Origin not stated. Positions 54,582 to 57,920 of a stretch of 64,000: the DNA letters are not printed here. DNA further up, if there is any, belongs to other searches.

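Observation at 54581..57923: Autonomous 1012-aa surface-protein gene occupies the pyrH slot of the rpsB-tsf-(pyrH)-frr cluster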

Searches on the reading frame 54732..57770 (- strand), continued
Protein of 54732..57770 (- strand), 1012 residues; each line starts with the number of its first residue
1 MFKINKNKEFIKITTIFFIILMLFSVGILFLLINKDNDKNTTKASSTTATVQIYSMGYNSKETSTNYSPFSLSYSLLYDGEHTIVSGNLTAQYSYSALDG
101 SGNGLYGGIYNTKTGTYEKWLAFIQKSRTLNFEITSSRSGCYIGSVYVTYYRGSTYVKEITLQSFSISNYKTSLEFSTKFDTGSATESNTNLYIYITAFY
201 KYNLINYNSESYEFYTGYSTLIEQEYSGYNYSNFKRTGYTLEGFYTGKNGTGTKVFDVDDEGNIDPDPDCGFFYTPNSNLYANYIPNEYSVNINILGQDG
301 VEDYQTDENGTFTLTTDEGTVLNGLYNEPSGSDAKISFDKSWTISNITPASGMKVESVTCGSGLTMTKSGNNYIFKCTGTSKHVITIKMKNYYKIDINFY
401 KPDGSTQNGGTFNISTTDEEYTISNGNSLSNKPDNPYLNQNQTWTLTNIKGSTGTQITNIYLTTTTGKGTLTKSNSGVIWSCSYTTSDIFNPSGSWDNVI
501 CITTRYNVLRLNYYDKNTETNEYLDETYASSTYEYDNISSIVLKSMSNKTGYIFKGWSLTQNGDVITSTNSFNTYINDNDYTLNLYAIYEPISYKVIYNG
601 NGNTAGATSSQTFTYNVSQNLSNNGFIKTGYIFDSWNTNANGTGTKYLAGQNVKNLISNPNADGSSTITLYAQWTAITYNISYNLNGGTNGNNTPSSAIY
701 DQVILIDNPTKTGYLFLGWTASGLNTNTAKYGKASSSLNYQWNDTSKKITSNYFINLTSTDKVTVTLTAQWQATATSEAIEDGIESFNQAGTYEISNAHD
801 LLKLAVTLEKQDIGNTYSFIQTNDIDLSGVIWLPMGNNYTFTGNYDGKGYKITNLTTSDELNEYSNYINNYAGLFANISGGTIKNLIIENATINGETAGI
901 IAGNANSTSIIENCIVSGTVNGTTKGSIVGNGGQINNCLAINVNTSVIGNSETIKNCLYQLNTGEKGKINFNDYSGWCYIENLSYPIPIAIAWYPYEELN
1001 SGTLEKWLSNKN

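Call 28: find_encoding_contigs(protein=P0012, flank=6000, max_places=2)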
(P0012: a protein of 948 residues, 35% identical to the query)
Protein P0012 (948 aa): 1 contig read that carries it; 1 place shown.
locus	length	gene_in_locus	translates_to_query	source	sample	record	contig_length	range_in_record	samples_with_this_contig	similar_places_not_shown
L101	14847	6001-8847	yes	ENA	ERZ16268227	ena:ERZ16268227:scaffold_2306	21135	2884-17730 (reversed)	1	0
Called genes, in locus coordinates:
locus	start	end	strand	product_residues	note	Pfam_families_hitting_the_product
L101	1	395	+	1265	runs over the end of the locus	?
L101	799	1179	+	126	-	PF00164:Ribosom_S12_S23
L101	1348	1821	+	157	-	PF00177:Ribosomal_S7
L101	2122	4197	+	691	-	PF00009:GTP_EFTU, PF01926:MMR_HSR1 (faint), PF03144:GTP_EFTU_D2, PF22042:EF-G_D2, PF14492:EFG_III, PF03764:EFG_IV, PF00679:EFG_C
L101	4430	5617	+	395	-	PF00009:GTP_EFTU, PF01926:MMR_HSR1 (faint), PF03144:GTP_EFTU_D2, PF03143:GTP_EFTU_D3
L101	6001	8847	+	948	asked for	PF09479:Flg_new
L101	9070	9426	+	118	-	PF04472:SepF (faint)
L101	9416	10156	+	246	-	PF01252:Peptidase_A8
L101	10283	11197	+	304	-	PF01479:S4, PF00849:PseudoU_synth_2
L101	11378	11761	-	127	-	-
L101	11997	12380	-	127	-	-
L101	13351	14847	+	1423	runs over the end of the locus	PF00801:PKD (weak)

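Call 39: search_protein_families(library=ncbifam, proteins=[window:54735-57770:-], max_evalue=0.01)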
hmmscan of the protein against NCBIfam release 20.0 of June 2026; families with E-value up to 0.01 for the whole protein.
window:54735-57770:- (1012 aa): 1 family
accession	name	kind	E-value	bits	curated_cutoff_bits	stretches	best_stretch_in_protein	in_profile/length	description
TIGR02543.1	List_Bact_rpt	repeat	5e-07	30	20.95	3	549-592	3-43/44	TIGR02543 family repeat protein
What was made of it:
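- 55455..56225 (-): Residues 516-772: three Flg_new / TIGR02543 repeats. TIGR02543, three stretches (call 39).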

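Call 42: find_encoding_contigs(protein=P0128, flank=5000, max_places=3)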
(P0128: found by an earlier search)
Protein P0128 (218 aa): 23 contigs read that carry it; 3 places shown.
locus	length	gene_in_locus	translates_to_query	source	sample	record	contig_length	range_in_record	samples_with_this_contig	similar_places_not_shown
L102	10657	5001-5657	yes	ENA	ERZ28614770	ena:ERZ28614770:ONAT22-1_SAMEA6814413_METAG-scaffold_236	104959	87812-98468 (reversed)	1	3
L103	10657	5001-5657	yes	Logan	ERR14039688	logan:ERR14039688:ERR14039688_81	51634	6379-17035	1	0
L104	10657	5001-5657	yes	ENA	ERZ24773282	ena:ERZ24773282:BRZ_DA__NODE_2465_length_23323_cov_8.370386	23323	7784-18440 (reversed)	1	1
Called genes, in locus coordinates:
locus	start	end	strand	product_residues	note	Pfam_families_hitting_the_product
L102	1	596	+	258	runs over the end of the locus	-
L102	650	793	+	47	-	-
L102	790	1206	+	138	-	-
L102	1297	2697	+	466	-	PF02355:SecD_SecF_C (weak)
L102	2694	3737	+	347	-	PF02355:SecD_SecF_C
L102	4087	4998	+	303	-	PF00318:Ribosomal_S2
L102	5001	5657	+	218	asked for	PF00889:EF_TS, PF25025:EF-Ts_N (faint)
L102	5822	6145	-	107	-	-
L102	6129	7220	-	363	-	PF07804:HipA_C (weak)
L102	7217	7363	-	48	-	-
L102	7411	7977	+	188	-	PF01765:RRF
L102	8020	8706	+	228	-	PF01255:Prenyltransf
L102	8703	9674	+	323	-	PF01148:CTP_transf_1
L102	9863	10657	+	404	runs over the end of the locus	PF02163:Peptidase_M50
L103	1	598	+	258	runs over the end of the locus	-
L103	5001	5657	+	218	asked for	PF00889:EF_TS, PF25025:EF-Ts_N (faint)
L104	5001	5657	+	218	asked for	PF00889:EF_TS, PF25025:EF-Ts_N (faint)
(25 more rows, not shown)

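Call 43: find_encoding_contigs(protein=P0129, flank=5000, max_places=3)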
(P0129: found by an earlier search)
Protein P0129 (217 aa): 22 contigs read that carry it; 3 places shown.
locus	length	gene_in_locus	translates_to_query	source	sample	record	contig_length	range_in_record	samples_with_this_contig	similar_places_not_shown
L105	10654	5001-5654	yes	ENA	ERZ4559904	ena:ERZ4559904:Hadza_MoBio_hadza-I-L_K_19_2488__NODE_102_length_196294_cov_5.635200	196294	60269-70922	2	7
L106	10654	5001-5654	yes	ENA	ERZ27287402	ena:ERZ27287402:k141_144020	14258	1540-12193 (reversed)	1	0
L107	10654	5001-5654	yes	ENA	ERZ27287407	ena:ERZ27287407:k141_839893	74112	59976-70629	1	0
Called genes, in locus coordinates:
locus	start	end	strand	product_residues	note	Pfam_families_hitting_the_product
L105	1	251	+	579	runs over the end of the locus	PF07973:tRNA_SAD, PF00587:tRNA-synt_2b, PF03129:HGTP_anticodon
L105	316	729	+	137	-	PF02699:YajC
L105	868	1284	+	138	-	PF12670:DUF3792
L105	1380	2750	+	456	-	-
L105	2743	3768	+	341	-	PF02355:SecD_SecF_C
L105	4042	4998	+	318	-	PF00318:Ribosomal_S2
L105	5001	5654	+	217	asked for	PF00889:EF_TS, PF25025:EF-Ts_N (weak)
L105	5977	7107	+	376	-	PF13439:Glyco_transf_4, PF00534:Glycos_transf_1, PF13692:Glyco_trans_1_4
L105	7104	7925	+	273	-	PF01553:Acyltransferase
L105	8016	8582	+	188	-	PF01765:RRF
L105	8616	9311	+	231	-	PF01255:Prenyltransf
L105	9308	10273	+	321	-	PF01148:CTP_transf_1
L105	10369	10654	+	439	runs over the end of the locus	PF02163:Peptidase_M50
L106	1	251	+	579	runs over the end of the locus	PF07973:tRNA_SAD, PF00587:tRNA-synt_2b, PF03129:HGTP_anticodon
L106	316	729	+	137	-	PF02699:YajC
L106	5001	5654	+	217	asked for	PF00889:EF_TS, PF25025:EF-Ts_N (weak)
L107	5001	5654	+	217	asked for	PF00889:EF_TS, PF25025:EF-Ts_N (weak)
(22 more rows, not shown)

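Call 48: predict_structure(alignment_id=A1)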
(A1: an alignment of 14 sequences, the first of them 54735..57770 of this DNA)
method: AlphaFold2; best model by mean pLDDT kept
length: 1012 residues; sequences in the alignment: 14
mean_pLDDT: 63.2   pTM: 0.38
mean pLDDT of the five models: 63.2, 61.5, 58.3, 57.7, 54.6
residues with pLDDT >= 90: 69; 70-90: 304; 50-70: 380; < 50: 259
segments of 3 or more residues with pLDDT < 50: 1-12, 35-44, 91-107, 221-228, 267-275, 305-307, 327-332, 418-420, 424-436, 464-480, 485-498, 508-510, 517-547, 567-581, 601-625, 648-652, 658-664, 727-729, 731-751, 981-985, 993-1012
pLDDT, mean of each block of 10 residues (from residue 1): 35 60 67 44 63 67 56 84 80 42 46 75 69 78 81 82 71 85 66 79 59 60 44 65 70 64 53 51 74 62 52 73 53 66 75 71 79 79 69 55 55 55 43 46 57 59 47 45 45 41 55 47 38 39 47 60 51 46 58 55 43 46 50 62 53 51 50 62 74 54 58 77 56 37 38 54 71 84 82 91 88 87 90 84 90 91 74 90 92 91 90 89 79 84 72 72 67 50 48 44 38 30
secondary structure, 60 per line:
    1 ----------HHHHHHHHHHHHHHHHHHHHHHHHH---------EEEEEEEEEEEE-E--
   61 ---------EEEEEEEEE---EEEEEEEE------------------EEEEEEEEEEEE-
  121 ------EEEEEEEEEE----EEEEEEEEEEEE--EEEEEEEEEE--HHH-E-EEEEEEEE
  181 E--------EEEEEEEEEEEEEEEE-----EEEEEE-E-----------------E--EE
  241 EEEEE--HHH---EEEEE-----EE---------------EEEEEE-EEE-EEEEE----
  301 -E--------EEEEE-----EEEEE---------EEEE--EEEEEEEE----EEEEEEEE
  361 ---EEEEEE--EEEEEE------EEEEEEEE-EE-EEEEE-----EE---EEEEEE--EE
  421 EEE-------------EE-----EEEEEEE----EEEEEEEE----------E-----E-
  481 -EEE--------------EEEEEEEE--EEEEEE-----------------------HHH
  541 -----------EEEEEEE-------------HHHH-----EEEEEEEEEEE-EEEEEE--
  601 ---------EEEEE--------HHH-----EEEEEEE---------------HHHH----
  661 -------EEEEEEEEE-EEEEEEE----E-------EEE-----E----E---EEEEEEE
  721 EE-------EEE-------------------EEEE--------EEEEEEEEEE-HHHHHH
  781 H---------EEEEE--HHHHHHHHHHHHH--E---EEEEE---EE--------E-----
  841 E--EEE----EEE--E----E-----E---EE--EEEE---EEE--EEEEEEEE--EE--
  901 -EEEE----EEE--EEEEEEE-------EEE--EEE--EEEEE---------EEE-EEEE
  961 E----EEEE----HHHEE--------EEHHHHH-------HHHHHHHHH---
elements in order (helices of 4 or more, strands of 3 or more residues): H11-35 E45-56 E70-78 E82-89 E108-119 E127-136 E141-152 E155-164 E173-181 E190-205 E211-216 E239-245 E254-258 E281-286 E288-290 E292-296 E311-315 E321-325 E335-338 E341-348 E353-360 E364-369 E372-377 E384-391 E396-400 E411-416 E419-423 E444-450 E455-462 E482-484 E499-506 E509-514 E552-558 H572-575 E581-591 E593-598 E610-614 E631-637 H653-656 E668-676 E678-684 E697-699 E714-722 E730-732 E752-755 E764-773 H775-781 E791-795 H798-810 E817-821 E844-846 E851-853 E875-878 E882-884 E887-894 E902-905 E910-912 E915-921 E929-931 E934-936 E939-943 E953-955 E957-961 E966-969 H989-993 H1001-1009
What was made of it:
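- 57672..57734 (-): Residues 13-33: N-terminal signal-anchor or membrane helix. AF2 models a helix at 11-35 (call 48).
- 57123..57638 (-): Residues 45-216: N-terminal beta-sandwich domain, shared only with the closest family members. AF2 strands with pLDDT about 65-85 (call 48).
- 56226..56900 (-): Residues 291-515: two Ig-like all-beta modules, modelled at low confidence. AF2 (call 48).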

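Call 50: fold_search(model_id=the predicted structure, library=pdb)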
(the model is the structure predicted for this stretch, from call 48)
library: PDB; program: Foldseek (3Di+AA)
matches with E <= 10: 1245; with E <= 0.001: 8
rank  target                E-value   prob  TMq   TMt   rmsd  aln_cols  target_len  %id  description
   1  6m3y                  9.0e-07  1.00  0.11  0.13  25.3       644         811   11  Crystal structure of pilus adhesin, SpaC from Lactobacillus rhamnosus GG - open conformation (released 2020-07-29)
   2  6m48_B                2.7e-06  1.00  0.10  0.12  23.1       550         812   10  Crystal structure of pilus adhesin, SpaC from Lactobacillus rhamnosus GG - P21212 form (released 2020-07-29)
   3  6m48_A                3.5e-06  1.00  0.11  0.13  19.4       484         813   10  Crystal structure of pilus adhesin, SpaC from Lactobacillus rhamnosus GG - P21212 form (released 2020-07-29)
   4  5u6f                  9.2e-06  1.00  0.10  0.29  19.2       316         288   10  Bacterial adhesin from Mobiluncus mulieris containing intramolecular disulfide, isopeptide, and ester bond cross-links ( (released 2018-06-13)
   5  7bvx                  7.0e-05  1.00  0.09  0.29  17.6       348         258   12  Crystal structure of C-terminal fragment of pilus adhesin SpaC from Lactobacillus rhamnosus GG-Iodide soaked (released 2020-07-29)
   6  6m7c                  7.4e-05  1.00  0.10  0.27  14.8       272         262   12  Crystal structure of C-terminal fragment of pilus adhesin SpaC from Lactobacillus rhamnosus GG (released 2020-07-29)
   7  7vcr_B                4.6e-04  0.60  0.09  0.17  22.1       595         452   10  Crystal Structure of PitA fragment from pilus islet-2 of Streptococcus oralis (released 2022-06-01)
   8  7vcr_A                9.6e-04  0.51  0.10  0.17  22.0       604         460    9  Crystal Structure of PitA fragment from pilus islet-2 of Streptococcus oralis (released 2022-06-01)
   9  7vcn_B                2.0e-03  0.51  0.10  0.18  21.6       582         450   10  Crystal Structure of PitA fragment from pilus islet-2 of Streptococcus oralis with Tb-Xo4 (released 2022-07-13)
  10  2xtl_B                2.8e-03  0.33  0.05  0.10  29.5       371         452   10  Structure of the major pilus backbone protein from Streptococcus Agalactiae (released 2011-07-06)
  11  7yl4_A                3.9e-03  0.33  0.08  0.14  28.9       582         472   11  Cell surface protein YwfG protein (apo form) (released 2023-06-07)
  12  4oq1                  5.0e-03  0.69  0.09  0.23  19.6       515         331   10  Structure of the Streptococcal ancillary pilin (released 2014-04-23)
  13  10ps                  8.0e-03  0.47  0.09  0.15  20.4       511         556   10  Crystal structure of SdrD A2-A3-B1-B2 domains from Staphylococcus aureus JH1 (released 2026-02-11)
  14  7w6b                  8.9e-03  0.38  0.11  0.13  20.5       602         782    9  Crystal Structure of PitA from pilus islet-2 of Streptococcus oralis (released 2022-06-01)
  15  2xtl_A                9.3e-03  0.12  0.05  0.08  28.6       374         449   11  Structure of the major pilus backbone protein from Streptococcus Agalactiae (released 2011-07-06)
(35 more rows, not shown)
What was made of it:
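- On Sortase-anchored Gram-positive adhesins and pilins: Foldseek matches to SpaC and PitA have TM about 0.1 (call 50).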

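Call 58: find_encoding_contigs(protein=P0010, flank=4000, max_places=3)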
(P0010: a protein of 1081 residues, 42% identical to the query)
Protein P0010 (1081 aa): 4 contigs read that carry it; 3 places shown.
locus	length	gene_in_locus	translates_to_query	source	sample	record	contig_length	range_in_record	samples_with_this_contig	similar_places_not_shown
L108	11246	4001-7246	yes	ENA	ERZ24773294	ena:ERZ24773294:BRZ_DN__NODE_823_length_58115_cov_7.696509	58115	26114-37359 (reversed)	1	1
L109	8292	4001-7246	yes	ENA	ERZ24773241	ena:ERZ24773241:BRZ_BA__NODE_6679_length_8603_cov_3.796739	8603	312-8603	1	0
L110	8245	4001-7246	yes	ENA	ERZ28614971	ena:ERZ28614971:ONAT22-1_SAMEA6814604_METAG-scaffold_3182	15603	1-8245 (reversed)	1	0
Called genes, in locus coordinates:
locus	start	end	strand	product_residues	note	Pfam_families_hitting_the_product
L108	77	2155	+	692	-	PF00009:GTP_EFTU, PF01926:MMR_HSR1 (faint), PF03144:GTP_EFTU_D2, PF22042:EF-G_D2, PF14492:EFG_III, PF03764:EFG_IV, PF00679:EFG_C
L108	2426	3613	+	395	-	PF00009:GTP_EFTU, PF03144:GTP_EFTU_D2, PF03143:GTP_EFTU_D3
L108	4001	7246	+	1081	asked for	PF09479:Flg_new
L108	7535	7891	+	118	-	PF04472:SepF (weak)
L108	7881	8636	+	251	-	PF01252:Peptidase_A8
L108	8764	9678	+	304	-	PF01479:S4, PF00849:PseudoU_synth_2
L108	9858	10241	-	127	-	-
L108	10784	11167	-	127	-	-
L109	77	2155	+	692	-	PF00009:GTP_EFTU, PF01926:MMR_HSR1 (faint), PF03144:GTP_EFTU_D2, PF22042:EF-G_D2, PF14492:EFG_III, PF03764:EFG_IV, PF00679:EFG_C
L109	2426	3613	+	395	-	PF00009:GTP_EFTU, PF03144:GTP_EFTU_D2, PF03143:GTP_EFTU_D3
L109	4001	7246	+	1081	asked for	PF09479:Flg_new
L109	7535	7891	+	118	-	PF04472:SepF (weak)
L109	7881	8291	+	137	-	?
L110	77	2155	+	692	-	PF00009:GTP_EFTU, PF01926:MMR_HSR1 (faint), PF03144:GTP_EFTU_D2, PF22042:EF-G_D2, PF14492:EFG_III, PF03764:EFG_IV, PF00679:EFG_C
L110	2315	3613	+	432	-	PF00009:GTP_EFTU, PF03144:GTP_EFTU_D2, PF03143:GTP_EFTU_D3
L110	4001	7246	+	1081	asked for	PF09479:Flg_new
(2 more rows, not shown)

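Call 59: find_encoding_contigs(protein=P0023, flank=4000, max_places=2)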
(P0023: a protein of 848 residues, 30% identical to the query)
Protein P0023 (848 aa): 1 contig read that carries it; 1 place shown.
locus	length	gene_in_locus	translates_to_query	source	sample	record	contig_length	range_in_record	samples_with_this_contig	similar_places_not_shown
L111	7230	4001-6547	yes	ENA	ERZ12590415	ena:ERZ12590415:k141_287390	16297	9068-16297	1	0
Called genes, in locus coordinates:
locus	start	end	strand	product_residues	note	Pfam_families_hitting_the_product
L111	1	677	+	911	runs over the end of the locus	PF07517:SecA_DEAD, PF00270:DEAD, PF01043:SecA_PP_bind, PF21090:P-loop_SecA, PF07516:SecA_SW, PF02810:SEC-C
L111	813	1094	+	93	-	PF15919:HicB_lk_antitox (weak)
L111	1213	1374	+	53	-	PF00471:Ribosomal_L33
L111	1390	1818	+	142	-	-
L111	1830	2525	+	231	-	PF02357:NusG, PF00467:KOW (faint)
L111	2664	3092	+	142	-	PF03946:Ribosomal_L11_N, PF00298:Ribosomal_L11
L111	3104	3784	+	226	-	PF00687:Ribosomal_L1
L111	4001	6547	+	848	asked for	PF09479:Flg_new (faint)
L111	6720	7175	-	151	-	PF01797:Y1_Tnp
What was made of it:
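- One homologue lies next to a Y1 (IS200/IS605-type) transposase (call 59).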
